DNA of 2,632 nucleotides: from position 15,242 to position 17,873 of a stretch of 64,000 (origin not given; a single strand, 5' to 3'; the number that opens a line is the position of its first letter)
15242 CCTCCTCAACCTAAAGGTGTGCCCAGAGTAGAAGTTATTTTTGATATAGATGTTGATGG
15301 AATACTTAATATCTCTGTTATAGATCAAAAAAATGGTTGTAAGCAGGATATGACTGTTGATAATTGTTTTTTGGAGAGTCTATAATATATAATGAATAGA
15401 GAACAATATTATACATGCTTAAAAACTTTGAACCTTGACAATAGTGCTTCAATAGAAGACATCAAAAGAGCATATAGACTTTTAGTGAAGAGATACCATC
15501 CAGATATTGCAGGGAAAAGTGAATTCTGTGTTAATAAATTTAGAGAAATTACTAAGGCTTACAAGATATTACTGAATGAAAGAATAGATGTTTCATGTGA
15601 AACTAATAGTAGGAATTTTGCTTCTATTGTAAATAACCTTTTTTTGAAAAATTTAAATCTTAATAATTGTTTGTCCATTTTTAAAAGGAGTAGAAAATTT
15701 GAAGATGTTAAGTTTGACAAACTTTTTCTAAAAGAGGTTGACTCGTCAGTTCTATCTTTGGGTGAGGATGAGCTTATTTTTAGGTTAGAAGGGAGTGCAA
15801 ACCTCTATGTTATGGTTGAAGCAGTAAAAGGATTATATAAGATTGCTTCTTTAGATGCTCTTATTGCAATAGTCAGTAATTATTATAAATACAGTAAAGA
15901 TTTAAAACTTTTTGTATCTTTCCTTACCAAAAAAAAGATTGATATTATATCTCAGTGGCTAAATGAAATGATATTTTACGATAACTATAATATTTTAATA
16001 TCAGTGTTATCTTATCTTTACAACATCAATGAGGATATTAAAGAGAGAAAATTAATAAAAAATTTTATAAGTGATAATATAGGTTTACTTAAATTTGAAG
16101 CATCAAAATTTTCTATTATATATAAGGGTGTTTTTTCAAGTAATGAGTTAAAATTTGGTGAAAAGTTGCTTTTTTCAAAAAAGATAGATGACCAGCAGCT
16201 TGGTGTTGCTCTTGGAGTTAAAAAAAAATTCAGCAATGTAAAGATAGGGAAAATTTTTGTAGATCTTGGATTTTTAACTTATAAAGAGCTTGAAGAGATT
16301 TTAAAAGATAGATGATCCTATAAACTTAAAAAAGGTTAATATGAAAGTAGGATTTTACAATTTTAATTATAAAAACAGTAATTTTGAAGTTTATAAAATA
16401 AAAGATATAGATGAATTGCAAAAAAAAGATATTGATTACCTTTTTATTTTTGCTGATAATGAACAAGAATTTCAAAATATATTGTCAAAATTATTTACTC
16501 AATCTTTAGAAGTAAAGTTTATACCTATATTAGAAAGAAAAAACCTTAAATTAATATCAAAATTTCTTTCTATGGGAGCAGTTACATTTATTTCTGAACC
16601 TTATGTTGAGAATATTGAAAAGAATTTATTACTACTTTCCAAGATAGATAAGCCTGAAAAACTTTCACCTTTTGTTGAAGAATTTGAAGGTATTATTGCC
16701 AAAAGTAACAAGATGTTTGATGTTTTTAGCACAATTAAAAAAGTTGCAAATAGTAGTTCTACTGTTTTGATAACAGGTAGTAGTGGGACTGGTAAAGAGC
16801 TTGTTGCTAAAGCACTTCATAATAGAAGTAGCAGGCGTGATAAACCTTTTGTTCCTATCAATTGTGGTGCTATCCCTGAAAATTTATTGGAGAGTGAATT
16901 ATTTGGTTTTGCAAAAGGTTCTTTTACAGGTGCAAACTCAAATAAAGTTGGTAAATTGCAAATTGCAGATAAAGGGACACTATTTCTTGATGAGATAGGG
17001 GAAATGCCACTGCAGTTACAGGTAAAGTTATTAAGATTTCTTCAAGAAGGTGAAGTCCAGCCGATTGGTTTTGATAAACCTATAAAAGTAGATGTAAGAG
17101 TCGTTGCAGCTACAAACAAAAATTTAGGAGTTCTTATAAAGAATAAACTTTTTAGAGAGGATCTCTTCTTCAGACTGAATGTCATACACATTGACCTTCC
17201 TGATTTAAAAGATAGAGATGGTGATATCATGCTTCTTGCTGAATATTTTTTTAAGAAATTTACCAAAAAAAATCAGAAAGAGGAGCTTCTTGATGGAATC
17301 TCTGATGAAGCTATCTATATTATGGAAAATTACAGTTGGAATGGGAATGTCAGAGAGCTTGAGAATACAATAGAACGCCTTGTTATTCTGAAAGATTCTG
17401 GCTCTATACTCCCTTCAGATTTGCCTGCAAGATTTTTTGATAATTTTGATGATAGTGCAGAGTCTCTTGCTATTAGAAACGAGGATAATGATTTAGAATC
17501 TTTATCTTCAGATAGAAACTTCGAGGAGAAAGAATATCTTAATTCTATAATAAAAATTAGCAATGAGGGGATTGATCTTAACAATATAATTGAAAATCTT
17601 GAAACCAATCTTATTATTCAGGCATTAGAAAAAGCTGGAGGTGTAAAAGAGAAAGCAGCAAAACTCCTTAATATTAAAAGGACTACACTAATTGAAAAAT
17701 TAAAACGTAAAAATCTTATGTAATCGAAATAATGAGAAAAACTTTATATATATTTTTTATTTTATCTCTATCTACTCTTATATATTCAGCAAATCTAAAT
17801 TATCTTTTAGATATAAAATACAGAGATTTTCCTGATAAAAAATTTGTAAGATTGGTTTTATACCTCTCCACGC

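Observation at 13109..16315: Lid-less Hsp70 and a J-domain protein translationally coupled to cheW inside the chemosensory operon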

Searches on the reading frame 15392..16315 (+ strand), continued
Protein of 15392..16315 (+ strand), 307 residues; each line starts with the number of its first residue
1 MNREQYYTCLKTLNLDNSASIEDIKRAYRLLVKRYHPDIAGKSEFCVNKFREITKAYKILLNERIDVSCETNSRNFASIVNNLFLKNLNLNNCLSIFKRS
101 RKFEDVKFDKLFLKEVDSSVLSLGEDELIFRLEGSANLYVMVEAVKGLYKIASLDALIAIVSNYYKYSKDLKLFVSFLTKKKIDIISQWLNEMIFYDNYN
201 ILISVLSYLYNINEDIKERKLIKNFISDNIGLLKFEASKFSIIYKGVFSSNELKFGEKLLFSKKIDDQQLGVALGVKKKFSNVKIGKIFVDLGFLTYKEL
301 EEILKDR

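Call 81: find_encoding_contigs(protein=P0004, flank=10000, max_places=1)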
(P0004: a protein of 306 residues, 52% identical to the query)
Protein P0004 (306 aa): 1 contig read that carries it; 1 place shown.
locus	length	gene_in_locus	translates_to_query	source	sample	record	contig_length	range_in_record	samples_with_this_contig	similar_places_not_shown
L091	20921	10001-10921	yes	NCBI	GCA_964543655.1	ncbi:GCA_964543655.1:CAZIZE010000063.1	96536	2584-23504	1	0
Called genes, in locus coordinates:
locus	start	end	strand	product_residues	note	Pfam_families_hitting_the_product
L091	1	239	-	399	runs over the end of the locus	PF01321:Creatinase_N, PF00557:Peptidase_M24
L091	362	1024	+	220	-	PF01048:PNP_UDP_1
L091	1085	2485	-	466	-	PF00512:HisKA, PF02518:HATPase_c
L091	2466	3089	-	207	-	PF02660:G3P_acyltransf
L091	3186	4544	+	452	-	PF00342:PGI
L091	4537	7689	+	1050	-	PF01627:Hpt, PF07194:P2 (faint), PF01627:Hpt, PF02895:H-kinase_dim, PF02518:HATPase_c, PF01584:CheW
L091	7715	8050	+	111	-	PF01740:STAS, PF13466:STAS_2 (weak)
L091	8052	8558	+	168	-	PF01584:CheW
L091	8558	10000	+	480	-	PF00012:HSP70, PF06723:MreB_Mbl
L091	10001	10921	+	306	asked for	PF00226:DnaJ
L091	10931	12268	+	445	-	PF00158:Sigma54_activat, PF14532:Sigma54_activ_2, PF07728:AAA_5, PF25601:AAA_lid_14, PF02954:HTH_8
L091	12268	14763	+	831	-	PF09976:TPR_21 (faint), PF12895:ANAPC3 (faint), PF00515:TPR_1 (faint), PF07719:TPR_2 (faint), PF13174:TPR_6 (faint), PF13176:TPR_7 (faint), PF13181:TPR_8 (faint), PF14559:TPR_19 (weak), +5 more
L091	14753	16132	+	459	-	PF00072:Response_reg (weak), PF00158:Sigma54_activat, PF14532:Sigma54_activ_2, PF07724:AAA_2 (weak), PF07728:AAA_5, PF25601:AAA_lid_14, PF02954:HTH_8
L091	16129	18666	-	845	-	PF05228:CHASE4, PF00989:PAS, PF08448:PAS_4, PF00512:HisKA, PF02518:HATPase_c, PF00072:Response_reg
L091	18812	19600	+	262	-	PF00460:Flg_bb_rod, PF22692:LlgE_F_G_D1, PF06429:Flg_bbr_C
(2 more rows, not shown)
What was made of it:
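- One relative has flagellar rod genes beside the block (call 81).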

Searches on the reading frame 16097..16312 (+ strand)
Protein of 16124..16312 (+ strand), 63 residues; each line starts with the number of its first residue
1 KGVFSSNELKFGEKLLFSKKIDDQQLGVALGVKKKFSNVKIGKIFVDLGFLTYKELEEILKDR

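Call 26: search_solved_structures(query=window:16124-16312:+, max_evalue=10, show_alignments=5)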
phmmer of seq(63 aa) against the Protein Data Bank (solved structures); distinct sequences matched with E-value up to 10: 1.
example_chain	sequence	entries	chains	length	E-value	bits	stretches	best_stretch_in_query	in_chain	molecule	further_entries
6f8l_G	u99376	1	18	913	0.0016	22.1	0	10-61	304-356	Type IV pilus assembly protein PilF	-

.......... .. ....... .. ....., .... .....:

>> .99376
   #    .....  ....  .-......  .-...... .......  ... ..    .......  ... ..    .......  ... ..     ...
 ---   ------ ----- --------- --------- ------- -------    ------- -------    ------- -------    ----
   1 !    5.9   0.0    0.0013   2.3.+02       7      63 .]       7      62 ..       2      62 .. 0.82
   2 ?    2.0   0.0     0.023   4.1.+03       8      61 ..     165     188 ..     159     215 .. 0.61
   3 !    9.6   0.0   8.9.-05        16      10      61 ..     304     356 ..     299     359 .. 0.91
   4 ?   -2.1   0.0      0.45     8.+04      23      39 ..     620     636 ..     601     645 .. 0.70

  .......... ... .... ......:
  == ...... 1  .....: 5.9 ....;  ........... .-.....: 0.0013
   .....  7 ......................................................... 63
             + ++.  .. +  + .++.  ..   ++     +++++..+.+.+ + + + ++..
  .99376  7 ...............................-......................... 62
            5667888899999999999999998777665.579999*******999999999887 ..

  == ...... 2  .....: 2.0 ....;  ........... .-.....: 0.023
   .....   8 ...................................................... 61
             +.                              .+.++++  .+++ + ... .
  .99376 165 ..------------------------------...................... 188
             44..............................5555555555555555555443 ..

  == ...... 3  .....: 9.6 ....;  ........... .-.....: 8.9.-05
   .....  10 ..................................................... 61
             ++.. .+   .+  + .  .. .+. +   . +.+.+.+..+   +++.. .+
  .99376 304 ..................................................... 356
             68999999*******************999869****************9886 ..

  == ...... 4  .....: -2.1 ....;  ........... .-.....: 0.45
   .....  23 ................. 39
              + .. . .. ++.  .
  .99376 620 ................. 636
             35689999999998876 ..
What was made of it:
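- On MshEN (T2SSE_N) c-di-GMP receptor domain: T. thermophilus PilF GSPII-C also has a longer spacer in the call 26 alignment.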

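Call 41: search_protein_families(library=pfam, alignment_id=A3, max_evalue=10)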
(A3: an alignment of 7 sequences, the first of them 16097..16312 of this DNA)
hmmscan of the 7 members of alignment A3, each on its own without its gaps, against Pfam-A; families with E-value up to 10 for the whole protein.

A. member 1, window:16097-16312:+ (72 aa): 0 families

B. families by the number of members that match (of 7 scanned): 1 family
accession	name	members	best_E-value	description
PF24188.1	DUF7416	1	0.037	Family of unknown function (DUF7416)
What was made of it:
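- Tried and rejected: No hit (call 41).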

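Call 49: predict_structure(alignment_id=A4)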
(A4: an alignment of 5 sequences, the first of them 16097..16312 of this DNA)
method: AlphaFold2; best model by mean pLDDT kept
length: 72 residues; sequences in the alignment: 5
mean_pLDDT: 76.7   pTM: 0.59
mean pLDDT of the five models: 76.7, 74.6, 72.5, 68.7, 68.7
residues with pLDDT >= 90: 0; 70-90: 55; 50-70: 16; < 50: 1
segments of 3 or more residues with pLDDT < 50: none
pLDDT, mean of each block of 10 residues (from residue 1): 55 68 81 83 84 88 81 58
secondary structure, 60 per line:
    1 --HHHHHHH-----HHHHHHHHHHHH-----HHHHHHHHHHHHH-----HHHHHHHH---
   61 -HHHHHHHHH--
elements in order: H3-9 H15-26 H32-44 H50-57 H62-70
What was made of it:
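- On MshEN (T2SSE_N) c-di-GMP receptor domain: The AlphaFold2 model of aa 236-307 has pLDDT 77 (call 49).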

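Call 53: fold_search(model_id=the predicted structure, library=pdb)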
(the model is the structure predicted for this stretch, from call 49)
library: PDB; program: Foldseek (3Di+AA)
matches with E <= 10: 59; with E <= 0.001: 0
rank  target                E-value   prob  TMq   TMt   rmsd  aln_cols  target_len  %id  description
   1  5htl_B                9.8e-02  1.00  0.65  0.34   1.1        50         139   28  Structure of MshE with cdg (released 2016-10-05)
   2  5htl_A                4.5e-01  1.00  0.63  0.33   1.1        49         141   28  Structure of MshE with cdg (released 2016-10-05)
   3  9g1w_MODEL_1_A        5.4e-01  0.98  0.68  0.35   2.0        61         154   23  NMR solution structure of the Thermus thermophilus PilF-GSPIIA domain (released 2025-05-21)
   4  7lkm_B                1.2e+00  0.87  0.56  0.29   1.9        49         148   12  The PilB(N-terminal_P70S mutant)-PilZ complex of the Type IV pilus from Xanthomonas citri (released 2021-08-11)
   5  7lkn_A                1.3e+00  0.85  0.56  0.30   1.8        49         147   12  The PilB(N-terminal_P70S mutant)-PilZ complex (SeMet) (released 2021-08-11)
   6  6xp8                  2.1e+00  0.38  0.45  0.19   3.0        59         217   10  The crystal structure of TfuA involved in peptide backbone thioamidation from Methanosarcina acetivorans (released 2021-03-17)
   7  7lko_A                2.2e+00  0.75  0.57  0.30   1.8        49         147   12  The PilB(N-terminal)-PilZ complex of the Type IV pilus from Xanthomonas citri (2.9 A) (released 2021-08-11)
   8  7lkm_A                2.2e+00  0.69  0.55  0.29   2.0        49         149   12  The PilB(N-terminal_P70S mutant)-PilZ complex of the Type IV pilus from Xanthomonas citri (released 2021-08-11)
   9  6ebt_A                2.2e+00  0.69  0.53  0.10   2.4        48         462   17  Crystal structure of recombinant mutant N107T of human fumarase (released 2019-08-21)
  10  8pfa_A                2.3e+00  0.87  0.62  0.33   1.2        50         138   30  X-ray structure of the Thermus thermophilus K167R mutant of the PilF-GSPIIB domain in the c-di-GMP bound state (released 2024-06-26)
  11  6v8f_A                2.3e+00  0.69  0.53  0.10   2.4        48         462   17  Crystal structure of recombinat mutant Q185R of human fumarase (released 2020-12-16)
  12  4apb_D                2.5e+00  0.60  0.55  0.10   2.1        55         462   16  Crystal structure of Mycobacterium tuberculosis fumarase (Rv1098c) S318C in complex with fumarate (released 2012-04-25)
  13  3e04_D                2.8e+00  0.72  0.58  0.10   1.8        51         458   18  Crystal structure of human fumarate hydratase (released 2008-08-12)
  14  7c18_D                2.9e+00  0.69  0.57  0.10   1.7        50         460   10  Crystal structure of FumaraseC from Mannheimia succiniciproducens in complex with Fumarate (released 2021-05-05)
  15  7miw_A                3.3e+00  0.66  0.57  0.10   1.8        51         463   16  Crystal Structure of Fumarate hydratase class II from Elizabethkingia anophelis NUHP1 (released 2021-04-28)
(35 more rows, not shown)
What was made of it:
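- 16151..16312 (+): MshEN_N-like domain of the J-protein (aa 254-307): two tandem 24-residue motifs, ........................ and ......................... The AlphaFold2 model's top Foldseek hit is 5HTL, MshE with c-di-GMP (prob 1.0, rmsd 1.1 A over 50 columns; calls 49, 53).
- Closest known: MshEN c-di-GMP receptor domain. Same: The top structural hit is 5HTL (call 53).
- The fold matches the N-terminal domains of MshE, PilF and PilB (call 53).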

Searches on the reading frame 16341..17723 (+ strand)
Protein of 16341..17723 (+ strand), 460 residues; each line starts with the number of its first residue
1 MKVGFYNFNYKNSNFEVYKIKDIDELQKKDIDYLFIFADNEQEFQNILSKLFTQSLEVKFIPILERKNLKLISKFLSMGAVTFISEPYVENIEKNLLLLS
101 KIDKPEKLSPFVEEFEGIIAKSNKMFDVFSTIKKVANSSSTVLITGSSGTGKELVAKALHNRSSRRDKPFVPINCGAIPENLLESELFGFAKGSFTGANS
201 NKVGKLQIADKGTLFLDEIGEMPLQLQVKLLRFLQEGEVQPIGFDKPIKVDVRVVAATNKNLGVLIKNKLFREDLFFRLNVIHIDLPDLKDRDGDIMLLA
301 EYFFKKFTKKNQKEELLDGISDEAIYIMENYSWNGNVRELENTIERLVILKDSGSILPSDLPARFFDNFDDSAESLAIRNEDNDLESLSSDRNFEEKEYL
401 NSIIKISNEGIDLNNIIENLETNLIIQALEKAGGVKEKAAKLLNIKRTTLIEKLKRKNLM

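Call 5: search_protein_families(library=pfam, proteins=[window:16341-17723:+], max_evalue=0.01)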
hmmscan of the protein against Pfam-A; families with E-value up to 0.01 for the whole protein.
window:16341-17723:+ (460 aa): 9 families
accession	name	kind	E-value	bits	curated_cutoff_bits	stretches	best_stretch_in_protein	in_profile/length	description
PF00158.32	Sigma54_activat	-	6.3e-71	237.9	20.2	1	118-284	1-167/168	Sigma-54 interaction domain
PF14532.12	Sigma54_activ_2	-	5.2e-24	85.5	25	1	119-289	1-138/138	Sigma-54 interaction domain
PF25601.1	AAA_lid_14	-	1.1e-22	80.1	27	1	290-370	1-79/87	AAA+ ATPase lid domain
PF02954.25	HTH_8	-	2.7e-12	46.7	22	1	417-456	2-41/42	Bacterial regulatory protein, Fis family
PF07728.20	AAA_5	-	1.3e-05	25.6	22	1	142-261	2-124/139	AAA domain (dynein-related subfamily)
PF00004.35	AAA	-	4.6e-05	24.3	21.2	1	142-272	1-120/131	ATPase family associated with various cellular activities (AAA)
PF01078.27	Mg_chelatase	-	8e-05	22.6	20.3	0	197-240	93-136/207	Magnesium chelatase, subunit ChlI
PF07724.20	AAA_2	-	0.0036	17.8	27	1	140-241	4-106/166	AAA domain (Cdc48 subfamily)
PF20720.3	nSTAND3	-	0.006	16.7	27.2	0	128-172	6-50/155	Novel STAND NTPase 3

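Call 71: search_solved_structures(query=A6, max_evalue=1e-30, show_alignments=1)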
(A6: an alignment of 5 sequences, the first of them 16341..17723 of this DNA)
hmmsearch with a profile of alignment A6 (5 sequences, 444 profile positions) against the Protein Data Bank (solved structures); distinct sequences matched with E-value up to 1e-30: 35.
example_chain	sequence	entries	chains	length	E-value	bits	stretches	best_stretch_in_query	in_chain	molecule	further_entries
8p53_C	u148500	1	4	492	5.9e-109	368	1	114-440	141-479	Transcriptional regulator FleQ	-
5exx_A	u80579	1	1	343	9.2e-109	367.4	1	116-439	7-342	Transcriptional regulator FleQ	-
1ojl_A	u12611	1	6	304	1.7e-94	320.4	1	121-440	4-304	TRANSCRIPTIONAL REGULATORY PROTEIN ZRAR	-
6jdi_A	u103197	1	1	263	3.1e-94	319.5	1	118-375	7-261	Nitrogen assimilation regulatory protein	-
6j7e_A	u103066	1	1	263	2.9e-93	316.3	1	118-375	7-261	Nitrogen assimilation regulatory protein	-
6jdl_A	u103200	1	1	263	3e-93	316.2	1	118-375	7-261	Nitrogen assimilation regulatory protein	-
7ejw_C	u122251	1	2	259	1.2e-92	314.2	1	118-373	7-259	Transcriptional regulator FleQ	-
5exp_A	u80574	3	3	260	2.1e-92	313.4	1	116-370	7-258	Transcriptional regulator FleQ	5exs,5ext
8pb9_D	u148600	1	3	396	3.3e-92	312.8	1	114-370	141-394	Transcriptional regulator FleQ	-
1ny5_A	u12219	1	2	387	5.1e-91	308.9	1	45-359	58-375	transcriptional regulator (NtrC family)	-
3dzd_A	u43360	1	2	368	5.4e-89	302.2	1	48-361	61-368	Transcriptional regulator (NtrC family)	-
4l4u_A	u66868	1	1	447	8e-89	301.7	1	45-370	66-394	Transcriptional regulator (NtrC family)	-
4ly6_A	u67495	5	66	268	5.3e-88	298.9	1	120-359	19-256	Transcriptional regulator (NtrC family)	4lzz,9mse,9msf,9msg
1ny6_A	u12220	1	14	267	5.5e-88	298.9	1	120-359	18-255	transcriptional regulator (NtrC family)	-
9qq6_C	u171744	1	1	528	8.1e-88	298.3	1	120-360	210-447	Nif-specific regulatory protein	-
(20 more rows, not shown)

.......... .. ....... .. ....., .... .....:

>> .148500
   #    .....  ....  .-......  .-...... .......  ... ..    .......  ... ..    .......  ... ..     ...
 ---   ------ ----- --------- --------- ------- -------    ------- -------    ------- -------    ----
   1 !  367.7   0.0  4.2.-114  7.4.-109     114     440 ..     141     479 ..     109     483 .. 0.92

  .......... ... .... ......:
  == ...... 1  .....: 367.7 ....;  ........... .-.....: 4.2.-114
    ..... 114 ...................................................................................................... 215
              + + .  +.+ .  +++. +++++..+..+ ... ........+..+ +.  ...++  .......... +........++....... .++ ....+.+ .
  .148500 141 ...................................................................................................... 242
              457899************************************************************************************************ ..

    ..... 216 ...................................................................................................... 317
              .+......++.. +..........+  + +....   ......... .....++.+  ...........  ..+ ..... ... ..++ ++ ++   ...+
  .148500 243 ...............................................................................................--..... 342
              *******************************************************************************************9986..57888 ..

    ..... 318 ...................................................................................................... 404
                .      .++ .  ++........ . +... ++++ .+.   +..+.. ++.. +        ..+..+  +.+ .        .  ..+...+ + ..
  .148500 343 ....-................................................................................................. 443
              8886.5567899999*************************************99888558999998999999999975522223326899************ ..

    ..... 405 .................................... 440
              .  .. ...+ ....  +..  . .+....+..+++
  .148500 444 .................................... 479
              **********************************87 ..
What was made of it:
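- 16341..17723 (+): Sigma-54 enhancer-binding protein 1: degenerate receiver-like N-terminus, AAA+ domain with GSFTGA, and HTH_8. Best PDB match is FleQ, E 6e-109 (call 71).
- On FleQ-type sigma-54 activator: FleQ is the best PDB hit (call 71). They are replaced in the call 71 alignment by E/Y/Q/C, K, A, Y and K (read by eye).
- Closest known: FleQ with its antagonist FleN. Same: EBP1 is most similar to FleQ among solved structures (call 71) and, like FleQ, has a receiver-like domain that cannot be phosphorylated.
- Its best solved relative is FleQ, E 6e-109 (call 71). By inspection of the call 71 alignment, the FleQ c-di-GMP contacts are replaced: R144 by E/Y/Q/C, R185-N186 by K-A, and E330/R334 by Y/K.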

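Call 73: search_protein_families(library=ncbifam, proteins=[window:16341-17723:+], max_evalue=0.00001)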
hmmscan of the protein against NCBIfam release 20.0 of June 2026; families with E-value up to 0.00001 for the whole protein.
window:16341-17723:+ (460 aa): 26 families (the best 25 are shown)
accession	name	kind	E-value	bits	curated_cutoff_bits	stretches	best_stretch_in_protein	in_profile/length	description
NF041552.1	TF_PrdR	equivalog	7.8e-115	384.4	795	2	113-387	264-534/577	sigma-54 dependent transcriptional regulator PrdR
TIGR02915.1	PEP_resp_reg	equivalog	2e-105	353.2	502.6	1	39-379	55-399/445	PEP-CTERM-box response regulator transcription factor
TIGR01817.1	nifA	equivalog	9e-105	351.4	528.85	1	114-447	194-517/534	nif-specific transcriptional activator NifA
TIGR01818.1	ntrC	equivalog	2.4e-98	329.9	558.6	1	111-455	129-461/463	nitrogen regulation protein NR(I)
NF003451.0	PRK05022.1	equivalog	3.6e-98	329.5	476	1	84-457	160-508/512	nitric oxide reductase transcriptional regulator NorR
NF008469.0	PRK11361.1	equivalog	2.2e-97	326.7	714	1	115-386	142-411/461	acetoacetate metabolism transcriptional regulator AtoC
NF038308.1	RNA_repair_RtcR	equivalog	2e-93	314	650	1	114-450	178-504/530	RNA repair transcriptional activator RtcR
NF050807.1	TransRegFlbDCaul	equivalog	3.4e-90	303.1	750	1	113-456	115-437/454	sigma-54-dependent transcriptional regulator FlbD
TIGR02329.1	propionate_PrpR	equivalog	3.4e-85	286.7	499.2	1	116-455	212-525/526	propionate catabolism operon regulatory protein PrpR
NF041946.1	LuxO_transreg_Vib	equivalog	6.1e-84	282.4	800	1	112-456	129-459/463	quorum-sensing sigma-54 dependent transcriptional regulator LuxO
NF007689.0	PRK10365.1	equivalog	3.1e-83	280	760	1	115-362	138-383/441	sigma-54-dependent response regulator transcription factor ZraR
NF008176.1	PRK10923.1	equivalog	7.6e-83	278.6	620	1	109-456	131-465/469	nitrogen regulation protein NR(I)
NF011958.0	PRK15429.1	equivalog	9.5e-83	279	830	1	104-378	367-638/692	formate hydrogenlyase transcriptional activator FlhA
NF011953.0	PRK15424.1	equivalog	3e-81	273.6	703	1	114-458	217-535/538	propionate catabolism operon regulatory protein PrpR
TIGR02974.1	phageshock_pspF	equivalog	4.7e-81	272.6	443.55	1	119-456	2-335/336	phage shock protein operon transcriptional activator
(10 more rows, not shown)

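Call 77: search_protein_families(library=padloc, proteins=[window:16341-17723:+], max_evalue=0.001)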
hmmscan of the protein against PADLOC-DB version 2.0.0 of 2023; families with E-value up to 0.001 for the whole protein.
window:16341-17723:+ (460 aa): 3 families
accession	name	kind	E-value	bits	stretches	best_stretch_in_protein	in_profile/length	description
PDLC01995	RtcR_PspF2--CARF_AAA_HTH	-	2.5e-110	367.9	1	108-458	159-479/481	-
PDLC01993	RtcR--CARF_AAA_HTH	-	8.2e-51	171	1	117-357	181-428/523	-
PDLC01994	RtcR_PspF1--CARF_AAA_HTH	-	1.1e-50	171.1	1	117-456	162-467/468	-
